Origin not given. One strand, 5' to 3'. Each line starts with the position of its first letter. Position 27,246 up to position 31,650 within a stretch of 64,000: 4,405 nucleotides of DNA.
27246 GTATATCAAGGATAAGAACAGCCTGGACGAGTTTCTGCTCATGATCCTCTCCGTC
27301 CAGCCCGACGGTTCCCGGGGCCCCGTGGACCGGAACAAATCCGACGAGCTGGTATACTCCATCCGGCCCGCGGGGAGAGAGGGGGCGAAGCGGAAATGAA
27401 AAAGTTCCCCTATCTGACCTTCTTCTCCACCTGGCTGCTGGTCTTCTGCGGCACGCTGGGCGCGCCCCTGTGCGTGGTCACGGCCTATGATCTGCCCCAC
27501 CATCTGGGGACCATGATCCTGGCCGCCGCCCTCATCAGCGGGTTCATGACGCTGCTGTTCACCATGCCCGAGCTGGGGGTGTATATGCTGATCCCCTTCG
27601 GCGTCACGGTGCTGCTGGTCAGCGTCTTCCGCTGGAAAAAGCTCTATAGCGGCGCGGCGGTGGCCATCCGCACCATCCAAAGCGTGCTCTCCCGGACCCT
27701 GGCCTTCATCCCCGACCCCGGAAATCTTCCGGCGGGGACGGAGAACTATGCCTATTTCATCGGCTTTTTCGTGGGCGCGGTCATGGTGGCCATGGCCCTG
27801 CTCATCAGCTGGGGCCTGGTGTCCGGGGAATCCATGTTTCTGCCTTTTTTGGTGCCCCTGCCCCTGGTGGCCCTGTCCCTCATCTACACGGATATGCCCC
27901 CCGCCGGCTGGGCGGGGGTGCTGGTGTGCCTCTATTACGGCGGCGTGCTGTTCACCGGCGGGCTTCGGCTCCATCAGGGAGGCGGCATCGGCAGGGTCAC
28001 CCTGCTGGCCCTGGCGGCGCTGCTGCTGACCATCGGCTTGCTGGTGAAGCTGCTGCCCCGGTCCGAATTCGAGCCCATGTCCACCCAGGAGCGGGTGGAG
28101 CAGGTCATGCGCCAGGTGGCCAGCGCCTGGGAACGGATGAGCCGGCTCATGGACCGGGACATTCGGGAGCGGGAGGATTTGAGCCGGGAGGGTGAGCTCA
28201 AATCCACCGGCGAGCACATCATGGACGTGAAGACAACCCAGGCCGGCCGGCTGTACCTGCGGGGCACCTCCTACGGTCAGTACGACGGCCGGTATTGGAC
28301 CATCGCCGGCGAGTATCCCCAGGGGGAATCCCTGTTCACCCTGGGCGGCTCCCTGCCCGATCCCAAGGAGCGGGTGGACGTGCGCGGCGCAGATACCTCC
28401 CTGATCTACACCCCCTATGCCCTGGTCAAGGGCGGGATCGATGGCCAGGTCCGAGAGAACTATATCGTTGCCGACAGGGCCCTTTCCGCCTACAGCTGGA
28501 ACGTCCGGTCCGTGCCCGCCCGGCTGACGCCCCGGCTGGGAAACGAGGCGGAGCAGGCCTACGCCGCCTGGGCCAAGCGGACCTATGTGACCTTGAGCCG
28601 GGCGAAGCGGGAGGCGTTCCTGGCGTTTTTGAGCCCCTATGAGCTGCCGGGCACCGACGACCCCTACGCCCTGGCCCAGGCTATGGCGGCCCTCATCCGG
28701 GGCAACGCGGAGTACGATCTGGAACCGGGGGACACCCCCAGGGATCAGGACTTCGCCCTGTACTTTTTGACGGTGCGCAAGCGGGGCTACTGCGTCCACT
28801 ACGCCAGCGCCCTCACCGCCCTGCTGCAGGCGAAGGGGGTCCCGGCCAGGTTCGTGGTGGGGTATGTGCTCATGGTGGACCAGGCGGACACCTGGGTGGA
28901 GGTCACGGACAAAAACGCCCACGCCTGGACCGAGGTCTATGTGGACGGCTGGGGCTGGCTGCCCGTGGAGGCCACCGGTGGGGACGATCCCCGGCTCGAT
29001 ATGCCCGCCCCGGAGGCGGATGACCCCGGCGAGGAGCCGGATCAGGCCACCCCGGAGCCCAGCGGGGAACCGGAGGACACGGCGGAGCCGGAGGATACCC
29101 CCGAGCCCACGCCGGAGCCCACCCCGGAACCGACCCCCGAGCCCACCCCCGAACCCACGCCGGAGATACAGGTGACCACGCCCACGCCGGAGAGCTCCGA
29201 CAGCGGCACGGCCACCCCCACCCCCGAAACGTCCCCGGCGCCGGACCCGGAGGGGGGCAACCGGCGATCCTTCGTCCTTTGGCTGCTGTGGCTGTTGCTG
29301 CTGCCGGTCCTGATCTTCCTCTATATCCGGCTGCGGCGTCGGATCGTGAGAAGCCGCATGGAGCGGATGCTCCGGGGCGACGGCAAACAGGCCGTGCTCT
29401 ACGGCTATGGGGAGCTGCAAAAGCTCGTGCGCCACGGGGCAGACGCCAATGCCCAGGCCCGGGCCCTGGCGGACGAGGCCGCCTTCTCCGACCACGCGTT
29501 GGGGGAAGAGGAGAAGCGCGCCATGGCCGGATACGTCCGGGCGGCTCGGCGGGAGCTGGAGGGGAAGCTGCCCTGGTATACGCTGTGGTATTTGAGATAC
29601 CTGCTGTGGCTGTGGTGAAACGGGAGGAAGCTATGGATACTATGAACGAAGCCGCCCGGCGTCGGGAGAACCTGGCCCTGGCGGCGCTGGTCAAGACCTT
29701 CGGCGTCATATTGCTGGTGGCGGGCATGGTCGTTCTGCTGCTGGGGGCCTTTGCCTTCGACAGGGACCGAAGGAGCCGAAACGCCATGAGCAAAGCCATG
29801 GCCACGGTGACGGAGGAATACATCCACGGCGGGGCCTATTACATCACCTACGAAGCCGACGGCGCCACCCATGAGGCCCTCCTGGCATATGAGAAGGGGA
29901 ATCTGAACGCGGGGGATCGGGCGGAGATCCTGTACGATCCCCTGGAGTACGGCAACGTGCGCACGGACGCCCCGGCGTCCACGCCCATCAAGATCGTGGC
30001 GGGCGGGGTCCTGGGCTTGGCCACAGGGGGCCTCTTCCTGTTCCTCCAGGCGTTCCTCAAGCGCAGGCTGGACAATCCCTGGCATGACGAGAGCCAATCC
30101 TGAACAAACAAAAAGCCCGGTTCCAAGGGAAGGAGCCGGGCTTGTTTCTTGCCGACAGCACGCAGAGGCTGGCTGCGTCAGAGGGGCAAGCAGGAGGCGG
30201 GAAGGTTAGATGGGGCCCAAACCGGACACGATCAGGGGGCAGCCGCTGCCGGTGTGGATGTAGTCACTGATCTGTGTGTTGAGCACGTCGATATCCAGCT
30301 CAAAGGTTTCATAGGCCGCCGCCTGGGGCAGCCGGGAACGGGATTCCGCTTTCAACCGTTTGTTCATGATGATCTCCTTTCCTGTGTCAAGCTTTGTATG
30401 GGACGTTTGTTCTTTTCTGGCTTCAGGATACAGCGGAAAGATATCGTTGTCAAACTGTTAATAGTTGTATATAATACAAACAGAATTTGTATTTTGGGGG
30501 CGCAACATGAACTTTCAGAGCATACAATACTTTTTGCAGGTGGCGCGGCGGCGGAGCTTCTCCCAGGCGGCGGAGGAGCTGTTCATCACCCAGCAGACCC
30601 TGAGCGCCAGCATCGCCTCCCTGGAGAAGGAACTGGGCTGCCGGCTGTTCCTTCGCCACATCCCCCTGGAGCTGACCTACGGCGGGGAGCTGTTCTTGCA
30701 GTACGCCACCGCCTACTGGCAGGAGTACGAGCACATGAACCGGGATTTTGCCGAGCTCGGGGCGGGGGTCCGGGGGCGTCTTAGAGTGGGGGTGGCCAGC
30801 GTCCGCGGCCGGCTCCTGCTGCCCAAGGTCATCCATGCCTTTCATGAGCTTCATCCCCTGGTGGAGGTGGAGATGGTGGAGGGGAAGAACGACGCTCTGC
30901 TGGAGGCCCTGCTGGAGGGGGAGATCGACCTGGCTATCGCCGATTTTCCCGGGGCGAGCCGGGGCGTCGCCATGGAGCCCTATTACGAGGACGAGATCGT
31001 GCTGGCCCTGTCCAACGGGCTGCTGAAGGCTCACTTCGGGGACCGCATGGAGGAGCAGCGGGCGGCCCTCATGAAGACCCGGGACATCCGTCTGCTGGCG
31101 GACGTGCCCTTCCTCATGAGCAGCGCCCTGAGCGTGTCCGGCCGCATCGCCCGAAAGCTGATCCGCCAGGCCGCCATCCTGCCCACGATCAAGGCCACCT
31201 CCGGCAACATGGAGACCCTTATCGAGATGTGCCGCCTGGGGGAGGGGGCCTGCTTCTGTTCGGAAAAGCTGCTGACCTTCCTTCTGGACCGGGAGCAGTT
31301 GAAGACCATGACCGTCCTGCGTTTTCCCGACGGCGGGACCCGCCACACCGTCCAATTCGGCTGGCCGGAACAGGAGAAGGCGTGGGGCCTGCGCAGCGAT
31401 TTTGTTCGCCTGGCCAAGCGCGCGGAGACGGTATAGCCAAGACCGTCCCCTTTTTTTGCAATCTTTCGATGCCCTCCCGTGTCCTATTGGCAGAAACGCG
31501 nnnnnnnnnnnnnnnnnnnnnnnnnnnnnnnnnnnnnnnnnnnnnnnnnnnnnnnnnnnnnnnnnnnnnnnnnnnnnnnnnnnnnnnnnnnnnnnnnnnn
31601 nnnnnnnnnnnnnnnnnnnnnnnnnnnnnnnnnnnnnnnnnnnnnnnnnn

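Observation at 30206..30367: Unlisted 53-codon gene with a RiPP-leader-like FELD motif, divergent from a LysR regulator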

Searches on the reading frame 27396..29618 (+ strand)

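Call 5: search_protein_families(library=pfam, proteins=[window:27396-29618:+], max_evalue=1)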
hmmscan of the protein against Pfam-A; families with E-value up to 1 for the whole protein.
window:27396-29618:+ (740 aa): 4 families
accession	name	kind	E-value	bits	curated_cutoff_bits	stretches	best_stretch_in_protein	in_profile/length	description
PF01841.26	Transglut_core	-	8.1e-24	84.4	23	1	419-526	10-108/108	Transglutaminase-like superfamily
PF11992.13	TgpA_N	-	5.8e-08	32.5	30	1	43-378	2-332/333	TgpA N-terminal domain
PF13471.12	Transglut_core3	-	0.014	15.7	26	1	460-514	52-97/117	Transglutaminase-like superfamily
PF00797.23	Acetyltransf_2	-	0.017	15.4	22.8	1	461-522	44-101/240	N-acetyltransferase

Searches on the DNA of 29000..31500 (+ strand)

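Call 4: search_rna_families(source=window, start=29000, end=31500, threshold=evalue, max_evalue=10)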
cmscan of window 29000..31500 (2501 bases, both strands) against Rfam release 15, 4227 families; matches with E-value up to 10: 6.
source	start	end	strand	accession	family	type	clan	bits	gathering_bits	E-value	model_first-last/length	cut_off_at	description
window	30044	30150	+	RF00506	Thr_leader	Cis-reg; leader;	-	19.1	55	2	1-118/118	no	Threonine operon leader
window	29689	29728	+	RF00490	S-element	Cis-reg;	-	18.6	47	7.7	1-67/67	no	S-element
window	30107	30182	-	RF00506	Thr_leader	Cis-reg; leader;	-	17.3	55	5.3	1-118/118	no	Threonine operon leader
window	30107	30195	-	RF02837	anti-hemB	Gene; sRNA;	-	15.9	49.5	1.9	1-81/81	no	Burkholderia RNA 7 (anti-hemB)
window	30365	30428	-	RF03012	Mu-gpT-DE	Gene; sRNA;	-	14.5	49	6.7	1-53/53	no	Mu-gpT-DE RNA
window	29650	29676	+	RF01395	isrL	Gene; sRNA;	-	10.6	35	5.6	147-173/345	no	isrL Hfq binding RNA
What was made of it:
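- No Rfam family matches (call 4).
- Tried and rejected: A scan of 29000-31500 at E up to 10 gave only sub-threshold noise (call 4), so no riboswitch, leader or sRNA family is present.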

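Call 49: search_dna_similar(query=window:30100-31440:+, collection=plasmids, mode=distant, max_rows=10)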
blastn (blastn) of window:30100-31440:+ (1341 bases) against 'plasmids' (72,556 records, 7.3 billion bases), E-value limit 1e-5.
Records with a match: 2; places in all: 2; records where one place covers at least 80% of the query: 0.
Best place of each record, by identity: 60-80% 2.
By first word of the organism name: Azospirillum 1; Aeromonas 1.
By predicted mobility (MOB-suite, as given by PLSDB): mobilizable 1; non-mobilizable 1.
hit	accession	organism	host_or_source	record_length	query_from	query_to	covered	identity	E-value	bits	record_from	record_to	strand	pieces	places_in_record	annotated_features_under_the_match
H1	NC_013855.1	Azospirillum sp. B510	-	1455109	431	587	12%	70.1%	5e-6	61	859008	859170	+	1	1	record has no annotation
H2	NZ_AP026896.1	Aeromonas caviae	Microbe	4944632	458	539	6%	78.0%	3e-8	68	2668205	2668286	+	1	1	none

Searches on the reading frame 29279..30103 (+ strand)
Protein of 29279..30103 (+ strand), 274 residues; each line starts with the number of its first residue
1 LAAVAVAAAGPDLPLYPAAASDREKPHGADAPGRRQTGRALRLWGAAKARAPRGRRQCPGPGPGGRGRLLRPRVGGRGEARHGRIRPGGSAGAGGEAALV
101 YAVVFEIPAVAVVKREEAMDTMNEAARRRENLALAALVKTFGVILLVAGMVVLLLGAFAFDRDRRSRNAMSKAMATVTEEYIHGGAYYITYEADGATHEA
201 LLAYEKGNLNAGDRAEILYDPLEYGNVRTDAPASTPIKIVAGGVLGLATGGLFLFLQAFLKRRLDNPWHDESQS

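Call 5: search_protein_families(library=pfam, proteins=[window:29279-30103:+], max_evalue=1)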
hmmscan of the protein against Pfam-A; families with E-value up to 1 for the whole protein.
window:29279-30103:+ (274 aa): 5 families
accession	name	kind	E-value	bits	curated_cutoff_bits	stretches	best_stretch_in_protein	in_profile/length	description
PF19626.4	DUF6131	-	0.024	15.3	25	1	132-158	22-48/59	Family of unknown function (DUF6131)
PF11381.13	DUF3185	-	0.036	14.5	25.3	1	139-161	1-23/59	Protein of unknown function (DUF3185)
PF14927.11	Neurensin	-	0.058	13.6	27.7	1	121-156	28-62/132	Neurensin/Transmembrane protein 74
PF16311.10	TMEM100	-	0.13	12.3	34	1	135-172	82-119/133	Transmembrane protein 100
PF05910.17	DUF868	-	0.35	10.9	27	1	139-191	92-146/273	Plant protein of unknown function (DUF868)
